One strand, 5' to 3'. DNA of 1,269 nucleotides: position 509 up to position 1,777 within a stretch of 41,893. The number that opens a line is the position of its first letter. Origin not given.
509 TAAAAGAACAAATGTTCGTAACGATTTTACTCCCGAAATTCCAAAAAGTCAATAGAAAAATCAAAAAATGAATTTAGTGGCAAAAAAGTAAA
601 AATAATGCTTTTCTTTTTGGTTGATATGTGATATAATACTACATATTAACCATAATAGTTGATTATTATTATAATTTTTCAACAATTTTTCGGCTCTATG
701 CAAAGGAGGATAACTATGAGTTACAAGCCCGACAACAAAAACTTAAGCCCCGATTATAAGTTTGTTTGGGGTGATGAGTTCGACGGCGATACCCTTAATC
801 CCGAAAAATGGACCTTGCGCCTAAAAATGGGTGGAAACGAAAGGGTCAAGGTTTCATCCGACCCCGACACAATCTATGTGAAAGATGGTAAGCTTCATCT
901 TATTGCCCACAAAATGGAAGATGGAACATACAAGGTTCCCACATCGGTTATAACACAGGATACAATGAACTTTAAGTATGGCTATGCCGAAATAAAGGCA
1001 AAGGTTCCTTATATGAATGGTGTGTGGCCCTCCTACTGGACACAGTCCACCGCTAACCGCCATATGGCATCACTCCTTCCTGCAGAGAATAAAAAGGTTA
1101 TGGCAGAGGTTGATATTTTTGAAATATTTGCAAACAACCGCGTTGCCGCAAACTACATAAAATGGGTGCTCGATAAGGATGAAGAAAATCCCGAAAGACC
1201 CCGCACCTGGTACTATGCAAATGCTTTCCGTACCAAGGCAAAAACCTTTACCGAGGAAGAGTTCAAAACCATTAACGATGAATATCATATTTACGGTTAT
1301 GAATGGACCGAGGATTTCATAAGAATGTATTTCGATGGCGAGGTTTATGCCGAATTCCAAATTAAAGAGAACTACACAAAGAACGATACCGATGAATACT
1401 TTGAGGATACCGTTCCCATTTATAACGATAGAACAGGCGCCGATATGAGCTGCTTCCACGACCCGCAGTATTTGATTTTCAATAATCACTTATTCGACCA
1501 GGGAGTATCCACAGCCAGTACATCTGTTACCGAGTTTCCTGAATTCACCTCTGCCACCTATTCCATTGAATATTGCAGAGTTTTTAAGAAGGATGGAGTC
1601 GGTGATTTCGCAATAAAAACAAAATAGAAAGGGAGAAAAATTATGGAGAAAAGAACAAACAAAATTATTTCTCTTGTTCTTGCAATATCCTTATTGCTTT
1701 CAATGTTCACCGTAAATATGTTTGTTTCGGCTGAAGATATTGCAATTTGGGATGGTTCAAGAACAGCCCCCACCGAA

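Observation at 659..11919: Tandem array of three GH16 paralogs, two of them fused to long runs of an unassigned beta-helix-like module and an internal dockerin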

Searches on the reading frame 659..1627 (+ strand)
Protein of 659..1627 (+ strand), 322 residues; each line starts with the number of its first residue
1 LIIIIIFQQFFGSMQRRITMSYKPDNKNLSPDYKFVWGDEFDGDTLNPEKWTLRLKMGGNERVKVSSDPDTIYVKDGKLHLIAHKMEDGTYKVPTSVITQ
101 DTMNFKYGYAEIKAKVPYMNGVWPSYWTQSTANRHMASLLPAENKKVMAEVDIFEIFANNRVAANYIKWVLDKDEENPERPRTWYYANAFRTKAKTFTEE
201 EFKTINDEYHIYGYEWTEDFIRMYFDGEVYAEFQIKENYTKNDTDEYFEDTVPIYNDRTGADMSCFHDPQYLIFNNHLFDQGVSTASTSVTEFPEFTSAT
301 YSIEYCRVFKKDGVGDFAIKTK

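Call 3: search_protein_families(library=pfam, proteins=[window:659-1627:+], max_evalue=0.1)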
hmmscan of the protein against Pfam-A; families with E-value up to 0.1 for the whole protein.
window:659-1627:+ (322 aa): 1 family
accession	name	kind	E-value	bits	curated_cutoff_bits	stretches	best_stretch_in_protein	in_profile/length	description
PF00722.28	Glyco_hydro_16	-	2.5e-10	40.5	22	1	62-239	4-141/175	Glycosyl hydrolases family 16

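Call 8: search_protein_families(library=ncbifam, proteins=[window:716-1627:+], max_evalue=1)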
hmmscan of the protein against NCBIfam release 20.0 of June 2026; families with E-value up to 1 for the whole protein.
window:716-1627:+ (303 aa): 3 families
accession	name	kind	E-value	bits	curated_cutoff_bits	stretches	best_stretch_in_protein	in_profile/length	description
NF041449.1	K_carrageenase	equivalog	8e-12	44.9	350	1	17-213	27-227/283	kappa-carrageenase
NF052454.1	BtaGlycanEglC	equivalog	2e-07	30.3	700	1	13-109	239-338/459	endo-1,3-1,4-beta-glycanase EglC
NF047856.1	BGlucanaseBglS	equivalog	0.0045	16.5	300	1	181-210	159-187/237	beta-glucanase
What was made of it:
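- Tried and rejected: It is the top NCBIfam hit, but at 45 bits against a cut-off of 350 (call 8).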

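Call 13: search_solved_structures(query=window:716-1627:+, max_evalue=0.01, show_alignments=2)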
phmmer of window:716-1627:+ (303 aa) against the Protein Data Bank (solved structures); distinct sequences matched with E-value up to 0.01: 31.
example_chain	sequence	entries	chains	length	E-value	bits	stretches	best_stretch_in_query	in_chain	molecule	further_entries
8xph_A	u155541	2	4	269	1.1e-13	54.5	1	15-242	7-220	Laminarinase PtLam | Laminarinase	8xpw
8xpk_A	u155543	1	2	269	2e-13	53.7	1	15-242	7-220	Laminarinase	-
6t2n_AAA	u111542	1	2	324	1.4e-12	51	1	9-109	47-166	Glycoside hydrolase family 16 protein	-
7wwc_A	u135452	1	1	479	1.5e-12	50.8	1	12-116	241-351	beta-1,3(4)-glucanase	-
7ww4_A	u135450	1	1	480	1.5e-12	50.8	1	12-116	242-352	beta-1,3(4)-glucanase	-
5wut_A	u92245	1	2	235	2.5e-12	50.1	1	14-110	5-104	ULam111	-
4dfs_A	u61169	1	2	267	8.2e-12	48.4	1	3-110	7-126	Glycoside hydrolase, family 16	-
4crq_A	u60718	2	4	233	1.7e-11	47.4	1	13-111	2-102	ENDO-1,3-BETA-GLUCANASE, FAMILY GH16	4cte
3azx_A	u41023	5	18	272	1.7e-10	44.1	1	11-110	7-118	Laminarinase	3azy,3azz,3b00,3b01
8va4_A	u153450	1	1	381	2.9e-10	43.3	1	48-211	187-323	Glycoside hydrolase family 16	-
6xqf_A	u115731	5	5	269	4.7e-10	42.7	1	10-112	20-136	GH16 family protein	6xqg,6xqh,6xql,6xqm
6xof_A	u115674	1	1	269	7e-10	42.1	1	10-112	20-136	GH16 family protein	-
3iln_A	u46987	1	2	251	8.5e-10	41.8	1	12-122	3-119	Laminarinase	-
4bow_A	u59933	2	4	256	1.1e-08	38.2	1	16-113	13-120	ENDO-1,3-BETA-GLUCANASE, FAMILY GH16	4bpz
9ijc_A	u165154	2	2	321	2.1e-08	37.2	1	82-226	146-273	GH16 domain-containing protein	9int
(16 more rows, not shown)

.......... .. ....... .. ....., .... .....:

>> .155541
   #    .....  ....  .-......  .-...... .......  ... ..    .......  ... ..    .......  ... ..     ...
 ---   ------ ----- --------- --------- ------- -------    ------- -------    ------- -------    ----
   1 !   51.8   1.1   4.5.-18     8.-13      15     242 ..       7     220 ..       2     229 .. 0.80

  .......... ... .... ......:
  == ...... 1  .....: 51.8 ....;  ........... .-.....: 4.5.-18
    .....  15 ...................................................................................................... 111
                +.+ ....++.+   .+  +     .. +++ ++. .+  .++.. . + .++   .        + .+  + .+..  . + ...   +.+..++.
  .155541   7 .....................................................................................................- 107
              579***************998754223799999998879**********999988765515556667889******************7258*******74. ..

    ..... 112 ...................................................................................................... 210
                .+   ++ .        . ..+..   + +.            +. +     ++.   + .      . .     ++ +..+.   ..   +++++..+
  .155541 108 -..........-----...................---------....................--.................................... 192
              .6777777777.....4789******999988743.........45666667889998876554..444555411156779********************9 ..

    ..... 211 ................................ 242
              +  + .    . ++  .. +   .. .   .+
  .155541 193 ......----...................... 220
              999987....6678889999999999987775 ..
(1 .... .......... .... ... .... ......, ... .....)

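Call 56: search_solved_structures(query=A5, max_evalue=0.00001, show_alignments=1)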
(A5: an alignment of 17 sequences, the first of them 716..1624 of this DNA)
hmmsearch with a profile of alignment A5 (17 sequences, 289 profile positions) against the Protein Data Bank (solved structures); distinct sequences matched with E-value up to 0.00001: 44.
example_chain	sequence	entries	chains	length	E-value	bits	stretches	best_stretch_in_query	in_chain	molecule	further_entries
6xof_A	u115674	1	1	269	7.6e-27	97.6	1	9-206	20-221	GH16 family protein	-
6xqf_A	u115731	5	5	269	7.6e-26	94.3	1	9-205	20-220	GH16 family protein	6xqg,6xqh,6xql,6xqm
6t2n_AAA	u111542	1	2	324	9.4e-26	94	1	4-207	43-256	Glycoside hydrolase family 16 protein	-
5wut_A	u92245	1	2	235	4.2e-25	91.9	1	11-203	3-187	ULam111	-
4crq_A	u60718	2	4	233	4.5e-24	88.5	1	11-209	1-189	ENDO-1,3-BETA-GLUCANASE, FAMILY GH16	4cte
8xph_A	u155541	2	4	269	2e-23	86.4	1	14-209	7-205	Laminarinase PtLam | Laminarinase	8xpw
7wwc_A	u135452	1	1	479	6.3e-23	84.8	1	9-206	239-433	beta-1,3(4)-glucanase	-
7ww4_A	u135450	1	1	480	6.3e-23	84.8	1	9-206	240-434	beta-1,3(4)-glucanase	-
3azx_A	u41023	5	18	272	1.8e-22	83.3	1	8-199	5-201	Laminarinase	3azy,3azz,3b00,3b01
4dfs_A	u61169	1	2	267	1.9e-22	83.2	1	6-199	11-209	Glycoside hydrolase, family 16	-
8xpk_A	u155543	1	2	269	2e-22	83.1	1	14-209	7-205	Laminarinase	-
3iln_A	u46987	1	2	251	2.8e-22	82.7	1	13-201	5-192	Laminarinase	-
6jh5_A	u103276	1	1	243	1.8e-21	80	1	11-207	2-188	LamCAT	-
6jhj_A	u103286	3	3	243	1.8e-20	76.7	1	11-207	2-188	LamCAT | laminarinase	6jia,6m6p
8va4_A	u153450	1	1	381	3.4e-19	72.5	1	10-195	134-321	Glycoside hydrolase family 16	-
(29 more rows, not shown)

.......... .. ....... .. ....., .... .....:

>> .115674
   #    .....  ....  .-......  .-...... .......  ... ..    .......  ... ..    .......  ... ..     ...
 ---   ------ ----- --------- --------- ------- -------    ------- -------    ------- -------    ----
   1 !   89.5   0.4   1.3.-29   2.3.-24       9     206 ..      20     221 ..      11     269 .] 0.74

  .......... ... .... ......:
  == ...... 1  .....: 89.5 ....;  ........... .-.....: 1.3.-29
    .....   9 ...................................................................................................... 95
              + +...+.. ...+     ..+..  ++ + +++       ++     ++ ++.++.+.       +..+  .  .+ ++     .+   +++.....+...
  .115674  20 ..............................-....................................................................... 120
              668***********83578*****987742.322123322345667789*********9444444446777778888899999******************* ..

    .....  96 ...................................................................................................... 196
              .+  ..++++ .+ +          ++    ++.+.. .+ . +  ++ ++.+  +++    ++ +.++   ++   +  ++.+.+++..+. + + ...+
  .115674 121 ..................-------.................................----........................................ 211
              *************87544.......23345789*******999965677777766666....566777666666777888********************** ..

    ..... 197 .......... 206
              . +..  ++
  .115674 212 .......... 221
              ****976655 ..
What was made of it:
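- On Glycoside hydrolase family 16 (PF00722): The family profile matches 44 GH16 PDB sequences, the best at 7.6e-27 (call 56).
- Closest known: GH16 subfamily 3 laminarinases and O-glycanases. Same: These are the best solved relatives (calls 13, 56).
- The family profile matches solved GH16 enzymes at 7.6e-27 (call 56). The O-glycanase 6T2N is among the top three solved relatives (9e-26, call 56). Most of the closest solved relatives are laminarinases (calls 13, 56).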
